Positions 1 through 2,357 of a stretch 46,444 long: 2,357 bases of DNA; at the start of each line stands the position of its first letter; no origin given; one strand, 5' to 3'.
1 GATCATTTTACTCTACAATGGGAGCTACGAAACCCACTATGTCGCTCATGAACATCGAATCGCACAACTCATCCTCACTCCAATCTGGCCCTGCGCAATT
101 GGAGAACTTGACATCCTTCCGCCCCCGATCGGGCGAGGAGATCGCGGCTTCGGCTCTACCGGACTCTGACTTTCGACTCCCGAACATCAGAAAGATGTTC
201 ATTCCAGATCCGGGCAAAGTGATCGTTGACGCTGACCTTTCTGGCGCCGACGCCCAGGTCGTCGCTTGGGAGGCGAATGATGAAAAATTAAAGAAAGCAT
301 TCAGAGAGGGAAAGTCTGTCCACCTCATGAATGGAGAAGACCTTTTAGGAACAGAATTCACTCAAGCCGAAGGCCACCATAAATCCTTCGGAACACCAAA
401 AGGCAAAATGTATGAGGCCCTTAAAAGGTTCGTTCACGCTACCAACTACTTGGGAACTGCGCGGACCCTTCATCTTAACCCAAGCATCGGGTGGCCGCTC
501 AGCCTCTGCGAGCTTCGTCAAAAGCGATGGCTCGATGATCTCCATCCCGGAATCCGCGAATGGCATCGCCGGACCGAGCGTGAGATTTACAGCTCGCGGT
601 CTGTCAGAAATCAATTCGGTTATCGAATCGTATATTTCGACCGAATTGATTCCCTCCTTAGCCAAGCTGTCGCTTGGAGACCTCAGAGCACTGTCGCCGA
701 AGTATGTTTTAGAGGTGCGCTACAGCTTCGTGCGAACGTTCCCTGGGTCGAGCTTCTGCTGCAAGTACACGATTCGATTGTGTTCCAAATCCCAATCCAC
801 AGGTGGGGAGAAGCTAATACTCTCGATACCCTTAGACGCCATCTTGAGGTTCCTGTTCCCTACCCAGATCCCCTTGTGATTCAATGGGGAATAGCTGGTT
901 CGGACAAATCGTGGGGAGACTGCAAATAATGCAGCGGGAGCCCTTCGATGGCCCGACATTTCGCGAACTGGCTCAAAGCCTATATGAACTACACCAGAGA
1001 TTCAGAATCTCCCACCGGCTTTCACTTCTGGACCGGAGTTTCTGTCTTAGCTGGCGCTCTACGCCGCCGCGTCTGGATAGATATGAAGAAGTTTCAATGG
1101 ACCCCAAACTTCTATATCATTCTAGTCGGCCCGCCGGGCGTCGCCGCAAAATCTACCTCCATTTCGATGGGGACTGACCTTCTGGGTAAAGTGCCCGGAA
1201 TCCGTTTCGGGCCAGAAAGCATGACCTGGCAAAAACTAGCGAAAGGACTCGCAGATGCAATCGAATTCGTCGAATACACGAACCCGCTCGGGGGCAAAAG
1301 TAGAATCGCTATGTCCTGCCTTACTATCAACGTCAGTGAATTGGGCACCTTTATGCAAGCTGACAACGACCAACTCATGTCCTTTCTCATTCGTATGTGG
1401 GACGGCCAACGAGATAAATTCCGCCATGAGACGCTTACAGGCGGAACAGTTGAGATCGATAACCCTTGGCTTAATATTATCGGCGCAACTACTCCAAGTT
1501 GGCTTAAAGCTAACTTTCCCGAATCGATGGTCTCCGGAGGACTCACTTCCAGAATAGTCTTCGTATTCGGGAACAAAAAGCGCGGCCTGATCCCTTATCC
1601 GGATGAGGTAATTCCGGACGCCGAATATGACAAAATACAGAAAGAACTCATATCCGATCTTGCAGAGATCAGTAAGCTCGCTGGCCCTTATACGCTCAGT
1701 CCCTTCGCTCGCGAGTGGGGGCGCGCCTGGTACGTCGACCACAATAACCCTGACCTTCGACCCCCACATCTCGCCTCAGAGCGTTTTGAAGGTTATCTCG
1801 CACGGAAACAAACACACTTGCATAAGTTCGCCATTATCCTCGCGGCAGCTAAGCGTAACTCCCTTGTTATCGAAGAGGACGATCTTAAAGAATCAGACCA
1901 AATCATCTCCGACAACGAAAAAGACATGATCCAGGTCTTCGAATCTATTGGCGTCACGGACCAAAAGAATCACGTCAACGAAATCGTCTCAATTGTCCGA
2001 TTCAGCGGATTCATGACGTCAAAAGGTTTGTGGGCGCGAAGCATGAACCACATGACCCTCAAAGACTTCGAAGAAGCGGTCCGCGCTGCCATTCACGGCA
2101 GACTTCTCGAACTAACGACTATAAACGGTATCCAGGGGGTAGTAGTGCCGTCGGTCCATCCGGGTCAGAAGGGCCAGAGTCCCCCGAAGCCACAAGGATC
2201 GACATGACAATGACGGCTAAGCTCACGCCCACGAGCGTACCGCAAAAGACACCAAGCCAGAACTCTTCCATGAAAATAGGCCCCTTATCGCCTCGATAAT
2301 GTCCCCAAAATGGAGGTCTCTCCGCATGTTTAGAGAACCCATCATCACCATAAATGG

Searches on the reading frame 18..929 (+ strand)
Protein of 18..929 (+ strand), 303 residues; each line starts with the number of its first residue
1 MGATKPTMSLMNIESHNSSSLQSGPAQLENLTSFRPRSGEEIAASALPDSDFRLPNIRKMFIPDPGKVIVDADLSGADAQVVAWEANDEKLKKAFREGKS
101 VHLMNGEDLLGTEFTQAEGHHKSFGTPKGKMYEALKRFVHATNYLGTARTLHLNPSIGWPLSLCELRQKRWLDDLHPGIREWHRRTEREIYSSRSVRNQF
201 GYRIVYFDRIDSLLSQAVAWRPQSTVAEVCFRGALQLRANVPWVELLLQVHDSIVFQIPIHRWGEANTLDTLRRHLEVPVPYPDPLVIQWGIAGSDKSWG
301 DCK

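Call 11: search_protein_families(library=pfam, proteins=[window:18-929:+], max_evalue=0.001)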
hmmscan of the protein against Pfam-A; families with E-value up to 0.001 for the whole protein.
window:18-929:+ (303 aa): 1 family
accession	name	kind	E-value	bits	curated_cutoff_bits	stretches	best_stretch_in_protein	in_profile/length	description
PF00476.26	DNA_pol_A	-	5.7e-13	49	34.3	1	56-269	140-352/381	DNA polymerase family A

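Call 12: search_protein_families(library=phrogs, proteins=[window:18-929:+], max_evalue=0.001)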
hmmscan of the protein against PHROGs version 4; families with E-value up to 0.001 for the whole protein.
window:18-929:+ (303 aa): 3 families
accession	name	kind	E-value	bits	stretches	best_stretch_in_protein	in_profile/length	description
phrog_17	-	DNA, RNA and nucleotide metabolism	6.5e-18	65.1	1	56-277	995-1209/1445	DNA polymerase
phrog_2573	-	DNA, RNA and nucleotide metabolism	6.6e-06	26.5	0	56-199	4-150/336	DNA polymerase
phrog_10285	-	DNA, RNA and nucleotide metabolism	0.00044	20.4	0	55-105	43-93/321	DNA polymerase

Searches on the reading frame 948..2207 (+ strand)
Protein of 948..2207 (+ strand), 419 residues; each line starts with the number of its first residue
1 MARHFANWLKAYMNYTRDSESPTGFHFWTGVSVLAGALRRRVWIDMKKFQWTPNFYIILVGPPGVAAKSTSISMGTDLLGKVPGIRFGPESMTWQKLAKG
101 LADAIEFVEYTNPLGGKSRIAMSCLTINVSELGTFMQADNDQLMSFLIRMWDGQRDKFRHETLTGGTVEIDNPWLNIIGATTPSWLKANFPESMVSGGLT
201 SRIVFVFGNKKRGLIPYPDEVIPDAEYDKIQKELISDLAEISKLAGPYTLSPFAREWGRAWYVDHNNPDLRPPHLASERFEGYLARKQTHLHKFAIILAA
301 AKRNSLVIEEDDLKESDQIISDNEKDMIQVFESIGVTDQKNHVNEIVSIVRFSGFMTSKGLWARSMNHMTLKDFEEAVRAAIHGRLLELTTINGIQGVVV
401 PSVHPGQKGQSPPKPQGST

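Call 11: search_protein_families(library=pfam, proteins=[window:948-2207:+], max_evalue=0.001)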
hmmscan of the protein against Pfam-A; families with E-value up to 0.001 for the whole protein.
window:948-2207:+ (419 aa): 1 family
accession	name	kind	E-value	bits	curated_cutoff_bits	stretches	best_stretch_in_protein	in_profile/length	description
PF13148.11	DUF3987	-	4.2e-13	49.6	27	1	124-318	145-349/364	Protein of unknown function (DUF3987)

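Call 12: search_protein_families(library=phrogs, proteins=[window:948-2207:+], max_evalue=0.001)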
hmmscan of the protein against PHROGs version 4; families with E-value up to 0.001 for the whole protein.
window:948-2207:+ (419 aa): 3 families
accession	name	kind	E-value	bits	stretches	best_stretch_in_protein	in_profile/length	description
phrog_14296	-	DNA, RNA and nucleotide metabolism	1.5e-75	255.8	1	7-390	3-370/417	DNA primase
phrog_5311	-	DNA, RNA and nucleotide metabolism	4.3e-10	39.5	1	9-73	267-329/692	helicase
phrog_2373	-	DNA, RNA and nucleotide metabolism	2.4e-05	24.2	1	145-376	244-479/515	DNA helicase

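Call 104: search_solved_structures(query=window:948-2207:+, max_evalue=10)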
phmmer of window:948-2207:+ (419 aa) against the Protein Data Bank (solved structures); distinct sequences matched with E-value up to 10: 0.

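Call 105: find_homologous_proteins(query=window:948-2207:+, max_evalue=0.00001)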
Query window:948-2207:+ (419 aa): 3785 proteins with E <= 0.00001 among 8000 candidates; the best 120 are listed.
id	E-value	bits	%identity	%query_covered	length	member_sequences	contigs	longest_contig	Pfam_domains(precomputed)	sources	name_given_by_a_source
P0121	1.3e-286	968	100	100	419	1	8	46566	PF13148.12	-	-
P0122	1.6e-234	796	84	97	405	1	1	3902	PF13148.12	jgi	jgi:hypothetical protein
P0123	1.3e-227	774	80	97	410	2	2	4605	PF13148.12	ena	-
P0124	3.2e-226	769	80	97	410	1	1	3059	PF13148.12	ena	-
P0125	5.5e-224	762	80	96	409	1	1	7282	PF13148.12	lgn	-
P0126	8.6e-223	758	79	98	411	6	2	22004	PF13148.12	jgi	jgi:Protein of unknown function (DUF3987)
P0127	2.0e-221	753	80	96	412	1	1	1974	PF13148.12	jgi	jgi:Protein of unknown function (DUF3987)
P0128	2.3e-218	743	77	96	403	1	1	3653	PF13148.12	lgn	-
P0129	8.9e-218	741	77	99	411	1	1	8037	PF13148.12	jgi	jgi:hypothetical protein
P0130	1.5e-217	741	76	98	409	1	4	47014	PF13148.12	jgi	jgi:Protein of unknown function (DUF3987)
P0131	8.0e-216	735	77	96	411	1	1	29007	PF13148.12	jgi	jgi:Protein of unknown function (DUF3987)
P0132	5.1e-214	729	76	98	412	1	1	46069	PF13148.12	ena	-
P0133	7.0e-214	728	76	98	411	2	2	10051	PF13148.12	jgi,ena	-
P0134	1.8e-213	727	76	98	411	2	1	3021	PF13148.12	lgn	-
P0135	6.6e-213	725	75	98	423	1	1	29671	PF13148.12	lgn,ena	-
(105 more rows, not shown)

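Call 108: search_solved_structures(query=A3, max_evalue=10)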
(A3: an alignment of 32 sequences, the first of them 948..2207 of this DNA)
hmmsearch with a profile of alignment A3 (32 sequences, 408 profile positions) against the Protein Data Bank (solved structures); distinct sequences matched with E-value up to 10: 0.

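Call 119: predict_structure(alignment_id=A3)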
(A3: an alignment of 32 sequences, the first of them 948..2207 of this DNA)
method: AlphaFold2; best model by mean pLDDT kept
length: 419 residues; sequences in the alignment: 32
mean_pLDDT: 64.8   pTM: 0.54
mean pLDDT of the five models: 64.8, 64.0, 63.3, 62.9, 62.9
residues with pLDDT >= 90: 80; 70-90: 107; 50-70: 82; < 50: 150
segments of 3 or more residues with pLDDT < 50: 42-69, 87-98, 100-109, 119-138, 149-156, 160-163, 171-187, 189-211, 213-216, 334-336, 404-415
pLDDT, mean of each block of 10 residues (from residue 1): 88 81 67 68 39 29 36 61 58 47 44 59 32 41 50 47 51 38 44 41 38 52 84 92 82 94 84 70 74 86 93 91 68 57 89 92 84 86 89 93 55 48
secondary structure, 60 per line:
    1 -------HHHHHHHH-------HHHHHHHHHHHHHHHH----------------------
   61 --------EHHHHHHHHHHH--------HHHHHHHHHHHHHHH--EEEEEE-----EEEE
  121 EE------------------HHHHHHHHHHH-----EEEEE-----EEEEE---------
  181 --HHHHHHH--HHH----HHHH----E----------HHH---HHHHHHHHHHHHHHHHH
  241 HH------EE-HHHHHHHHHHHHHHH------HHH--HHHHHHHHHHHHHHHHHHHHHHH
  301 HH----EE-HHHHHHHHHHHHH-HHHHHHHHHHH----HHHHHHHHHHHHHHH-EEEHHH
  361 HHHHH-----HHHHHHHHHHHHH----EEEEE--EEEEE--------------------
elements in order: H8-15 H23-38 H70-80 H89-103 E106-111 E117-122 H141-151 E157-161 E167-171 H183-189 H199-202 H224-242 H252-266 H278-302 H310-322 H324-334 H339-353 E355-357 H358-365 H371-383 E388-392 E395-399

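Call 121: fold_search(model_id=the predicted structure, library=pdb)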
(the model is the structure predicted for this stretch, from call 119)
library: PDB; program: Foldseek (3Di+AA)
matches with E <= 10: 647; with E <= 0.001: 0
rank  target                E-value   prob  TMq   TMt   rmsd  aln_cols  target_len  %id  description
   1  7w1y_5                2.7e-02  0.84  0.22  0.15  15.8       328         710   12  Human MCM double hexamer bound to natural DNA duplex (polyAT/polyTA) (released 2023-02-08)
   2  8x7u_C                3.0e-02  0.85  0.31  0.22  15.4       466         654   12  MCM in complex with dsDNA in presence of ATP. (released 2024-01-17)
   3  7pmk_5                3.0e-02  0.57  0.21  0.16  17.3       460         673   11  S. cerevisiae replisome-SCF(Dia2) complex bound to double-stranded DNA (conformation I) (released 2021-11-10)
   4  8rwv_7                3.8e-02  0.69  0.17  0.12  12.4       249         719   14  Human OCCM DNA licensing intermediate (released 2025-02-05)
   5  9lxe_5                3.8e-02  0.63  0.21  0.15  17.4       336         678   13  Structure of compacted DNA-free MCM DH at 3.9 Angstroms resolution (released 2026-02-18)
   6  8w0i_5                4.2e-02  0.89  0.21  0.16  11.3       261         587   15  Cryo-EM structure of the human MCM2-7 heterohexamer (released 2024-10-02)
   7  8p5e_5                4.2e-02  0.60  0.24  0.17  16.4       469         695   11  S. cerevisiae nexus-sCMGE after DNA replication initiation (released 2024-05-29)
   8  8w0g_5                5.8e-02  0.87  0.22  0.17  11.1       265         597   15  Cryo-EM structure of a human MCM2-7 dimer (released 2024-10-02)
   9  9lxd_5                6.4e-02  0.54  0.18  0.13  14.6       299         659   10  Structure of DNA-free MCM SH at 3.2 Angstroms resolution (released 2026-02-18)
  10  7w1y_D                6.7e-02  0.82  0.24  0.16  13.3       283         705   12  Human MCM double hexamer bound to natural DNA duplex (polyAT/polyTA) (released 2023-02-08)
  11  7qhs_5                7.0e-02  0.60  0.22  0.15  16.5       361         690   11  S. cerevisiae CMGE nucleating origin DNA melting (released 2022-06-15)
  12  7pfo_5                8.6e-02  0.51  0.22  0.16  16.7       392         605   10  Core human replisome (released 2021-11-10)
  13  7pmn_5                8.6e-02  0.47  0.25  0.18  17.5       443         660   12  S. cerevisiae replisome-SCF(Dia2) complex bound to double-stranded DNA (conformation II) (released 2021-11-10)
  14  8p62_5                1.0e-01  0.44  0.25  0.18  16.3       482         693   11  S. cerevisiae ssDNA-sCMGE after DNA replication initiation (released 2024-05-29)
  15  8xgc_5                1.4e-01  0.35  0.24  0.17  17.1       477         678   12  Structure of yeast replisome associated with FACT and histone hexamer, Composite map (released 2024-02-14)
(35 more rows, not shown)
